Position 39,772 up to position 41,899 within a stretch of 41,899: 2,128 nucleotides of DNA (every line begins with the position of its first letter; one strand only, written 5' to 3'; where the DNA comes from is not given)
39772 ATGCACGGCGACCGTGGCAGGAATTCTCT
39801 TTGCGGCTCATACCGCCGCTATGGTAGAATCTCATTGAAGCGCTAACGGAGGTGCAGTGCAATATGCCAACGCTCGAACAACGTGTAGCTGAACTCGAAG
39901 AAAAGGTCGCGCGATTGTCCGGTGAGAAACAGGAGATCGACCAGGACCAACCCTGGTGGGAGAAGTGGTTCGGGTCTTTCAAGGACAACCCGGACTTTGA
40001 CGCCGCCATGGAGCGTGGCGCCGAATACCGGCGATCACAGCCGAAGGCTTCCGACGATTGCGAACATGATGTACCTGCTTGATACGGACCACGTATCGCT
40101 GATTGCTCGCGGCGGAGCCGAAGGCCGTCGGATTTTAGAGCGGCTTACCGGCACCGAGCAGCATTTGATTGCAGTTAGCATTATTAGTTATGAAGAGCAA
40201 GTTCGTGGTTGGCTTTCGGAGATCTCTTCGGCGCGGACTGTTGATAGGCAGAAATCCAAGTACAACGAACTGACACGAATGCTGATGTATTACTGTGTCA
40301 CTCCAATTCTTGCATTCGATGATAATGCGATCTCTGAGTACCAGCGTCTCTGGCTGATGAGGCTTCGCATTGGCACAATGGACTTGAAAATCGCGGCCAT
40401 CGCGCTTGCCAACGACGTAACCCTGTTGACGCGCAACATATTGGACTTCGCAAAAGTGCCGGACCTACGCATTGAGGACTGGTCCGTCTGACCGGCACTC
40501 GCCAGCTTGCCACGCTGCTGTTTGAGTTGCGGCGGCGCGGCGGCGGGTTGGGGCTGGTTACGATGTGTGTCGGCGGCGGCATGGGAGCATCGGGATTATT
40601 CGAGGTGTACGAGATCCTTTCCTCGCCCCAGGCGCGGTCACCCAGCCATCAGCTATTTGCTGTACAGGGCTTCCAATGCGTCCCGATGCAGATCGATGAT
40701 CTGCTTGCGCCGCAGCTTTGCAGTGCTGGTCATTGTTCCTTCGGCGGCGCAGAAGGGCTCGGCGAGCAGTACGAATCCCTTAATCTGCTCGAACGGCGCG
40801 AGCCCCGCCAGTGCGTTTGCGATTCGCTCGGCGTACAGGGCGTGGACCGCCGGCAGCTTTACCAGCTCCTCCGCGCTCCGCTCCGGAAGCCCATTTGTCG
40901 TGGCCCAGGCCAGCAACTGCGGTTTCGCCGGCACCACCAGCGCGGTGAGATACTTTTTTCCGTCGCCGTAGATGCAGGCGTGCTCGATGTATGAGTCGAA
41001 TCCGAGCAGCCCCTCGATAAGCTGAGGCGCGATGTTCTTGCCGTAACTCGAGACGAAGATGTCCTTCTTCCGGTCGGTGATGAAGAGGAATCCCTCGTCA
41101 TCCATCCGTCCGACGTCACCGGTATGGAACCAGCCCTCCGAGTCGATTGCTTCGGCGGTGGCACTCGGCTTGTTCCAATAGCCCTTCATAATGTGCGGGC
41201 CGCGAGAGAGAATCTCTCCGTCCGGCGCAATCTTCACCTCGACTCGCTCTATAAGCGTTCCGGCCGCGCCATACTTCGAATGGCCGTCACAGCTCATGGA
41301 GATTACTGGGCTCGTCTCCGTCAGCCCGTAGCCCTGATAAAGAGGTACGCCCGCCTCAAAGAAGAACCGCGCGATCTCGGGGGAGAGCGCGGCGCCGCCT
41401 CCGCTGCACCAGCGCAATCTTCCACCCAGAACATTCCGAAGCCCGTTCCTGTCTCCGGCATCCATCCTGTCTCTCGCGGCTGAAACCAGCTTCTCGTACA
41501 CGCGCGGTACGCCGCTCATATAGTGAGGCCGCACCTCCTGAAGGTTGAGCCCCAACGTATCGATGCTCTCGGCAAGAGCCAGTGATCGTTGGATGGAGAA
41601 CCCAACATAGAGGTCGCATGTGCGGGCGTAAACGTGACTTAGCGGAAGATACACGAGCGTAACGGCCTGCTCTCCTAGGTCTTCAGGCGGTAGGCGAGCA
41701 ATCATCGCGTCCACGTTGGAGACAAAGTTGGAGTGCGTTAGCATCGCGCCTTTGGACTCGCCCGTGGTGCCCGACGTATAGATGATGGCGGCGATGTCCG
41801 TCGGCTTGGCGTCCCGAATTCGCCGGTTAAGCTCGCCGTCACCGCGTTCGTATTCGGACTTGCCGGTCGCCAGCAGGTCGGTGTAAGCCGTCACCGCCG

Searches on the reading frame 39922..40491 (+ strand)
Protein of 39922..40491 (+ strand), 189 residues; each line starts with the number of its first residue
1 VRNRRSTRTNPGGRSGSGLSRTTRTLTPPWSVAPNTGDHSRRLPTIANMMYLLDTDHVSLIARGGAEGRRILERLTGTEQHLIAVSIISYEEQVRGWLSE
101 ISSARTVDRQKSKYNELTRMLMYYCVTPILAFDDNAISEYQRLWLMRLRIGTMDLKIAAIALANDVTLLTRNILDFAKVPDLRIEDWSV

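Call 17: search_protein_families(library=pfam, proteins=[window:39922-40491:+], max_evalue=0.01)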
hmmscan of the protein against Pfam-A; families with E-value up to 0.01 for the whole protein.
window:39922-40491:+ (189 aa): 1 family
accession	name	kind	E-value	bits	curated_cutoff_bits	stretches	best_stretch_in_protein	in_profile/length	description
PF01850.27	PIN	-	0.00013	23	23.6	1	51-179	1-117/120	PIN domain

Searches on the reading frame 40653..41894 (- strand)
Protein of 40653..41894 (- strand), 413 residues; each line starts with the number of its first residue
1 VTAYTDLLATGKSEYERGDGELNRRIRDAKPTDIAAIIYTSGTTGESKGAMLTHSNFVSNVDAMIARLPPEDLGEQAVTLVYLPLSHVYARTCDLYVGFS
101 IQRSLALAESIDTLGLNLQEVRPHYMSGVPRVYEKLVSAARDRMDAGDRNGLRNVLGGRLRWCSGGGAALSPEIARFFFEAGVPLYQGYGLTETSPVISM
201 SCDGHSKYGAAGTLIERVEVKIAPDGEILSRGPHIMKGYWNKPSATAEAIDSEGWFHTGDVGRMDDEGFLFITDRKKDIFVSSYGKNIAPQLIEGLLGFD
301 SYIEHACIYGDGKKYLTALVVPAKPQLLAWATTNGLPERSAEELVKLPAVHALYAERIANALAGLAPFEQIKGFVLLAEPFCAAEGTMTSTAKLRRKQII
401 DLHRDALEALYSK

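Call 17: search_protein_families(library=pfam, proteins=[window:40653-41894:-], max_evalue=0.01)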
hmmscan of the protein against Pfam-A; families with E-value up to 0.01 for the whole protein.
window:40653-41894:- (413 aa): 2 families
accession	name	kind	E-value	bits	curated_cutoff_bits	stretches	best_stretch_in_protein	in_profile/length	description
PF00501.34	AMP-binding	-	1.5e-47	162.7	29.9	1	22-240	152-384/384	AMP-binding enzyme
PF23562.2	AMP-binding_C_3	-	1.8e-05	25.5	20.8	1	278-412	2-121/124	AMP-binding enzyme C-terminal domain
